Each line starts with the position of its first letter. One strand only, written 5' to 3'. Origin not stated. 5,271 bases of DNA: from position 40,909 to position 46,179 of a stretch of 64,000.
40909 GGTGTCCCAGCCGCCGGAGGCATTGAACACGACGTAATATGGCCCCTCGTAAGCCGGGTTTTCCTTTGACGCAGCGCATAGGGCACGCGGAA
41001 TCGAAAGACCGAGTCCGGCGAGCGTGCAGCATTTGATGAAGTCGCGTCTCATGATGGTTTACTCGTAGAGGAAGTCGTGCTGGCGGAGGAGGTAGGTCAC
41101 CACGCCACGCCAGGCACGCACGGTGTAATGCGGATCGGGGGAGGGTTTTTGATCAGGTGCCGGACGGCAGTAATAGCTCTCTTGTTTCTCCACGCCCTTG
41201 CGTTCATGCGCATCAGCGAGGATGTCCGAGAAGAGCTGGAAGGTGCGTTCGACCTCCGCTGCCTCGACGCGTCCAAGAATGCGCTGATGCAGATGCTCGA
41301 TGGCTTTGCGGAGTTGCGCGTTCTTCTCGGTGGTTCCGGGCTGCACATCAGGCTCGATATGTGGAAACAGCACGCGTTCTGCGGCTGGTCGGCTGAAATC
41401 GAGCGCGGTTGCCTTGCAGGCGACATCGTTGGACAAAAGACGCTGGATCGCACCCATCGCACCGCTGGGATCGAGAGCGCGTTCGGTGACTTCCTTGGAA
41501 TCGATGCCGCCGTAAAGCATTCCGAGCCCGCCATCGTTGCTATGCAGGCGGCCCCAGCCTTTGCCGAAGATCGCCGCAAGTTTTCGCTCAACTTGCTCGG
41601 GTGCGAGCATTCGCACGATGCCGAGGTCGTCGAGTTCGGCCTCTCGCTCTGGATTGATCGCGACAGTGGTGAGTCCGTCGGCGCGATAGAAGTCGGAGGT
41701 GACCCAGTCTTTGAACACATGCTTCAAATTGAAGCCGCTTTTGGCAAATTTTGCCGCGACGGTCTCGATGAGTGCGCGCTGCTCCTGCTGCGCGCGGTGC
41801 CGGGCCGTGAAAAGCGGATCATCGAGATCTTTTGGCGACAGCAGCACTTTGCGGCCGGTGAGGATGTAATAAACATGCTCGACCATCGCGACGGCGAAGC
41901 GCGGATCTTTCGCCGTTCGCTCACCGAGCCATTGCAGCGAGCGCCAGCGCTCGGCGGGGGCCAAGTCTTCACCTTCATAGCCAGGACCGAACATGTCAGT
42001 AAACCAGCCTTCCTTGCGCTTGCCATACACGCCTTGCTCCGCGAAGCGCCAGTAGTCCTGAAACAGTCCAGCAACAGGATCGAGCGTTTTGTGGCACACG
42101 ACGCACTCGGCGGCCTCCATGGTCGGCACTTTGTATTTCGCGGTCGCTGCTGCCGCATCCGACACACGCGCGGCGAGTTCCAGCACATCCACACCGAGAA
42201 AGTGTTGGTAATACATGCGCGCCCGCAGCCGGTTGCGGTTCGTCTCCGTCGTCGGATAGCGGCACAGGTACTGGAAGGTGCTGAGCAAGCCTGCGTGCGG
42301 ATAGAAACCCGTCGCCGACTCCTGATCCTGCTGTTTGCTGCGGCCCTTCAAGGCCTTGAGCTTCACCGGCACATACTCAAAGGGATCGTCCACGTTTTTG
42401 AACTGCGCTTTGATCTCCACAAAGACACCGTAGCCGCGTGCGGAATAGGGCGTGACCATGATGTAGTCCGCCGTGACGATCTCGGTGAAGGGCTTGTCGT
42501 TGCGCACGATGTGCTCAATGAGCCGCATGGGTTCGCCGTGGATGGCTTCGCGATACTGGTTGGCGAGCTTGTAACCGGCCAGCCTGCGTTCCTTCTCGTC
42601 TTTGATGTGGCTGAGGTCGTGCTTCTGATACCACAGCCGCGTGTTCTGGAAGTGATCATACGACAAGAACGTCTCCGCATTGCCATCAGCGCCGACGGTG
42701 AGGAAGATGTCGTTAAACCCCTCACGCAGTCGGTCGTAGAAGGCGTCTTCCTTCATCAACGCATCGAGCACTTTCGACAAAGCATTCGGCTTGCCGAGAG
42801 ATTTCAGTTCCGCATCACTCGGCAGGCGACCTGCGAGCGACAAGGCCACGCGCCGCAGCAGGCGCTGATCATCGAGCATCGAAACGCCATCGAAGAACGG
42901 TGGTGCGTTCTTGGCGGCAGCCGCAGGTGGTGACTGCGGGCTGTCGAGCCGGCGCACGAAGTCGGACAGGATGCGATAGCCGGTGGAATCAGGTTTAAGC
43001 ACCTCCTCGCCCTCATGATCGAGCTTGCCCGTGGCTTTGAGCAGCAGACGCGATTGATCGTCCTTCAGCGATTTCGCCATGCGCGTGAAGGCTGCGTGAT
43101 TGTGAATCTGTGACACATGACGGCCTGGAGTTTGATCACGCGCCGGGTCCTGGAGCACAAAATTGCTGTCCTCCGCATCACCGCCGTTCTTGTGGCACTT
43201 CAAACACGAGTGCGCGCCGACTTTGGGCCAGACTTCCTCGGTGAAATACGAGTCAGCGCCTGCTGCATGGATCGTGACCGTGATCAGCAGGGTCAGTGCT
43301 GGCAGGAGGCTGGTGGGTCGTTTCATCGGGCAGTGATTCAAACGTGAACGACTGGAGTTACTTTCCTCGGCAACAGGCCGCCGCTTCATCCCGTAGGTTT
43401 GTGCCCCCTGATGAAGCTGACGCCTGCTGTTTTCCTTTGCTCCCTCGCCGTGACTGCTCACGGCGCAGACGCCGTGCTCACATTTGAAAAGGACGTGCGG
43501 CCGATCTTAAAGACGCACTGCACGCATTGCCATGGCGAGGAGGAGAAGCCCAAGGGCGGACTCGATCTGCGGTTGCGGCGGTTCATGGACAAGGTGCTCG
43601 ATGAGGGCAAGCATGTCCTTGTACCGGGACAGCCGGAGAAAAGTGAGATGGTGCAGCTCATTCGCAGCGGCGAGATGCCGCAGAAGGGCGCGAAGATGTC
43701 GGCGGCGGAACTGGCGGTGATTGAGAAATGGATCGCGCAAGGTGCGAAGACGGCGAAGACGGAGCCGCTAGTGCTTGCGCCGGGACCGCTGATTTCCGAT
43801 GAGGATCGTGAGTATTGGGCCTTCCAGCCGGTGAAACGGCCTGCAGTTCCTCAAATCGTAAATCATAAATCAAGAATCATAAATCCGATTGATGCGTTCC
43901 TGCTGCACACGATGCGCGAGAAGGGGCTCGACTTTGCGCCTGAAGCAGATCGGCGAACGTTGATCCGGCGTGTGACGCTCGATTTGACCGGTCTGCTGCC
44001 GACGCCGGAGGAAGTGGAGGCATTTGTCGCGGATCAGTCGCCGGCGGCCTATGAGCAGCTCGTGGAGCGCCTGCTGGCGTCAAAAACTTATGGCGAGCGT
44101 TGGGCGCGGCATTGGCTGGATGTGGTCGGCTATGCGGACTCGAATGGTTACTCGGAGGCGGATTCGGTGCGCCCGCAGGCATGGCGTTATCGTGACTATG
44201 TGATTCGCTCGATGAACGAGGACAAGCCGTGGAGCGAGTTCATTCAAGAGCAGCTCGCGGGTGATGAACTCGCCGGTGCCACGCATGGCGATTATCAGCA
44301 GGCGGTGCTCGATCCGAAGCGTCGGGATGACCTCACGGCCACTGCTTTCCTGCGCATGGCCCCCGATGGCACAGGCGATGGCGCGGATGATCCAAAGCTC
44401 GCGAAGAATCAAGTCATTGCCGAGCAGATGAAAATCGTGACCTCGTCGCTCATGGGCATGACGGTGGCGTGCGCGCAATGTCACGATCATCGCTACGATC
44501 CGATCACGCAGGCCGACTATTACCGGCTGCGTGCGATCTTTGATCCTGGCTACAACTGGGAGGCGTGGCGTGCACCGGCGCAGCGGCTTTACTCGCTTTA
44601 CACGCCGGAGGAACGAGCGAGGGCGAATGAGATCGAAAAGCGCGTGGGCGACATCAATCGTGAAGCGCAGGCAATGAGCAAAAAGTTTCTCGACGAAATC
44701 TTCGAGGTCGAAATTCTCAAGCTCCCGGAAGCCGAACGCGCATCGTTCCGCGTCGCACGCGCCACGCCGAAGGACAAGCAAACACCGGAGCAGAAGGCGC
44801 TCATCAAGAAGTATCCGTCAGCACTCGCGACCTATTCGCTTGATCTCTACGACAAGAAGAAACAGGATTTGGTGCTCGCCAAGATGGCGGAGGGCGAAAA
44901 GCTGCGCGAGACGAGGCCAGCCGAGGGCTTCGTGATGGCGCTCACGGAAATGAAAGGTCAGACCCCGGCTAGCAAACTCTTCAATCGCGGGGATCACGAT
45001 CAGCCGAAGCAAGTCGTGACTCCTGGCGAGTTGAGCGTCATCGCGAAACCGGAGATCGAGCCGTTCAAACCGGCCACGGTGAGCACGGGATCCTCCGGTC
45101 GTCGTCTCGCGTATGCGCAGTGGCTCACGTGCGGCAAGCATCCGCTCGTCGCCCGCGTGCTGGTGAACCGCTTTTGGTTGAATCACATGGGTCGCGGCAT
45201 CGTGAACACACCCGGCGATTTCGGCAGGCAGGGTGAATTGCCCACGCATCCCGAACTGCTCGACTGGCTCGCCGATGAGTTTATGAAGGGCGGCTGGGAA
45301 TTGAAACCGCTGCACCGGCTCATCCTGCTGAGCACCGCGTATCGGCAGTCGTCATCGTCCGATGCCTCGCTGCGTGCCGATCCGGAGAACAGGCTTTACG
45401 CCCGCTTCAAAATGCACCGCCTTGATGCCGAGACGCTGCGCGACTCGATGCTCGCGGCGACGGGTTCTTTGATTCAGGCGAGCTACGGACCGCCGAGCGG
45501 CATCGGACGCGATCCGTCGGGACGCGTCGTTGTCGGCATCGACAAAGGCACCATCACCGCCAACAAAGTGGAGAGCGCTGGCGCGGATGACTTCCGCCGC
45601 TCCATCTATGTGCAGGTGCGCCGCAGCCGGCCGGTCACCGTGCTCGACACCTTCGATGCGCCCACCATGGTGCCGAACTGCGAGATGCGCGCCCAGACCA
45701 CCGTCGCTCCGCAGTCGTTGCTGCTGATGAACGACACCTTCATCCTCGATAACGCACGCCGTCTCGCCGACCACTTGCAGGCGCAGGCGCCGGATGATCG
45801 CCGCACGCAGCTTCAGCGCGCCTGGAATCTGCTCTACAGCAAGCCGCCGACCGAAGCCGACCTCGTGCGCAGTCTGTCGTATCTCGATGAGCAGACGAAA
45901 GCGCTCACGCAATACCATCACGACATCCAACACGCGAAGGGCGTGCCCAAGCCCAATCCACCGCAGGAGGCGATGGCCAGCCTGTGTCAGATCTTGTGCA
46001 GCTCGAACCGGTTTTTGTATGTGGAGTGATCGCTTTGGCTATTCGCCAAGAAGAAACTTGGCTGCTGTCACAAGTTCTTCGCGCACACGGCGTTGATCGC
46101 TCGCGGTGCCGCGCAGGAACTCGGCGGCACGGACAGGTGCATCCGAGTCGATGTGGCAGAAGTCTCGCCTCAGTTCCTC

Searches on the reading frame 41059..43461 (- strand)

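Call 12: search_protein_families(library=pfam, proteins=[window:41059-43461:-], max_evalue=0.001)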
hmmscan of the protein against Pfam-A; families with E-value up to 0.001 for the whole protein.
window:41059-43461:- (800 aa): 3 families
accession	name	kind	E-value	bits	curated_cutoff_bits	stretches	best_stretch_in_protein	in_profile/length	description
PF07631.16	PSD4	-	1.7e-05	25.7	23.3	1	275-346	60-128/128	Protein of unknown function (DUF1592)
PF07583.16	PSCyt2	-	2.7e-05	24.6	29.8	1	196-258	21-86/209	Protein of unknown function (DUF1549)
PF07587.16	PSD1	-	0.00055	19.9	28.5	0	518-625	13-115/244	Protein of unknown function (DUF1553)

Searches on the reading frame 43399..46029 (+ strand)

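Call 12: search_protein_families(library=pfam, proteins=[window:43399-46029:+], max_evalue=0.001)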
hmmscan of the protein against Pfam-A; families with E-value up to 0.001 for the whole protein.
window:43399-46029:+ (876 aa): 5 families
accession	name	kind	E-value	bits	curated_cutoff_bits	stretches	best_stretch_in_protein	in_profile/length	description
PF07587.16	PSD1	-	5.5e-82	275.3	28.5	1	568-826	1-241/244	Protein of unknown function (DUF1553)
PF07583.16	PSCyt2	-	5.4e-80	268.7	29.8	1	163-382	1-205/209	Protein of unknown function (DUF1549)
PF07635.16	PSCyt1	-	1.2e-10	42.3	22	1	41-94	1-56/59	Planctomycete cytochrome C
PF13442.11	Cytochrome_CBB3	-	0.00011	22.8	27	0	35-112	8-68/68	Cytochrome C oxidase, cbb3-type, subunit III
PF22297.1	PccH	-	0.00099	19.6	24.4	0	28-65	1-38/133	PccH Cytochrome c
